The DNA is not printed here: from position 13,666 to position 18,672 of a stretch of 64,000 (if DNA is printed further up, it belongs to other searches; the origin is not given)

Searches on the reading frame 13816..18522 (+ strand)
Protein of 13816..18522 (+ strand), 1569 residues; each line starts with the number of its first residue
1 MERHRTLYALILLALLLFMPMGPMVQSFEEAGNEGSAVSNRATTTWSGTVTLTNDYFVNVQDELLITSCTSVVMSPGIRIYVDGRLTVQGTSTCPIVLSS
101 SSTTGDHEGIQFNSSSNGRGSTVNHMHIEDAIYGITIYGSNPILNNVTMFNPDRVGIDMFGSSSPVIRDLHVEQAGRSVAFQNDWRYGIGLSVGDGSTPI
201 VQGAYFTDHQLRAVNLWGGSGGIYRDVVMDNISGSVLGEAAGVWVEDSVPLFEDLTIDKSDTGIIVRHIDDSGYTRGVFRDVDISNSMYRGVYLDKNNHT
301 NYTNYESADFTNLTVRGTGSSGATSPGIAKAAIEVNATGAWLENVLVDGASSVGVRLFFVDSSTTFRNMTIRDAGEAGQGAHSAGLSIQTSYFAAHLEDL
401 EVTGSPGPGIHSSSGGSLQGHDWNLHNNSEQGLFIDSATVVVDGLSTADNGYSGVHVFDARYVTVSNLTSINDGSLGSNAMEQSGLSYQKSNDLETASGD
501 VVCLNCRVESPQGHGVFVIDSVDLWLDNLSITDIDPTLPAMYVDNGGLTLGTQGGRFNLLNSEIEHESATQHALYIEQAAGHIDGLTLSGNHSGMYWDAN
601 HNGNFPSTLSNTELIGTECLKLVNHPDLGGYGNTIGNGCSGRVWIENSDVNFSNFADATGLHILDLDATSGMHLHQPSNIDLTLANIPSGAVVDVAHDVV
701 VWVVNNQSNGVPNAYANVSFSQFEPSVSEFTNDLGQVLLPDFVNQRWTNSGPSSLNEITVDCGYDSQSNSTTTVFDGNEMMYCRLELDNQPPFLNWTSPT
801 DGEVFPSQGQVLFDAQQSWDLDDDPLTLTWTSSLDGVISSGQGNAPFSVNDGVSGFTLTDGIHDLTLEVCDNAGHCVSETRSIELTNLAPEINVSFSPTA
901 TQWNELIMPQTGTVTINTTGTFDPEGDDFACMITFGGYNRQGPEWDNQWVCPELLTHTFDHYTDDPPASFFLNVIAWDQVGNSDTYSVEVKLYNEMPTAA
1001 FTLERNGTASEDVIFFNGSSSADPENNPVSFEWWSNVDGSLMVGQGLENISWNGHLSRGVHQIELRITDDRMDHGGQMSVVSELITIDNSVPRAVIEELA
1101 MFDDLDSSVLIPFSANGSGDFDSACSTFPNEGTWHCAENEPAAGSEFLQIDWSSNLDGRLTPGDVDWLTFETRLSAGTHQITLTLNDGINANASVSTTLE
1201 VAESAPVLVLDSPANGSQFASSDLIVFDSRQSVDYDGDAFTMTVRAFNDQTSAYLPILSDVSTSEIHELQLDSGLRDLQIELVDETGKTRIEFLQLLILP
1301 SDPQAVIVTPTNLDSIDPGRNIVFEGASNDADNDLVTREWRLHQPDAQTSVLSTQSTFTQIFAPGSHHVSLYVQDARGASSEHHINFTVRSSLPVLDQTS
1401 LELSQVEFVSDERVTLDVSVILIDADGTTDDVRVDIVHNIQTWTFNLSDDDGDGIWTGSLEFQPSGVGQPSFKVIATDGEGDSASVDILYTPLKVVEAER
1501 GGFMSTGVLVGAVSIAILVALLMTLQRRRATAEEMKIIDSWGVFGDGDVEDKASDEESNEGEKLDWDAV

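Call 8: search_protein_families(library=pfam, proteins=[window:13816-18522:+], max_evalue=0.001)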
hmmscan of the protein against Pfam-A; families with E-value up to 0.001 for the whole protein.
window:13816-18522:+ (1569 aa): 5 families
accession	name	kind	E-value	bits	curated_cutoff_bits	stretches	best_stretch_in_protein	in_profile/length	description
PF13229.12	Beta_helix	-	1e-16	61.4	25.9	2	361-527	7-154/158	Right handed beta helix region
PF00801.26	PKD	-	8.2e-08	32.6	23.5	0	1315-1382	10-74/80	PKD domain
PF18911.6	PKD_4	-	1e-07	32.3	27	0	1314-1389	12-85/85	PKD domain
PF21027.3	Sde0182_C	-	6.5e-07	30.3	27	0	811-831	2-22/83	Cellulose-binding protein Sde0182, C-terminal domain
PF19077.6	Big_13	-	0.00065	20.6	27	0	857-880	71-94/102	Bacterial Ig-like domain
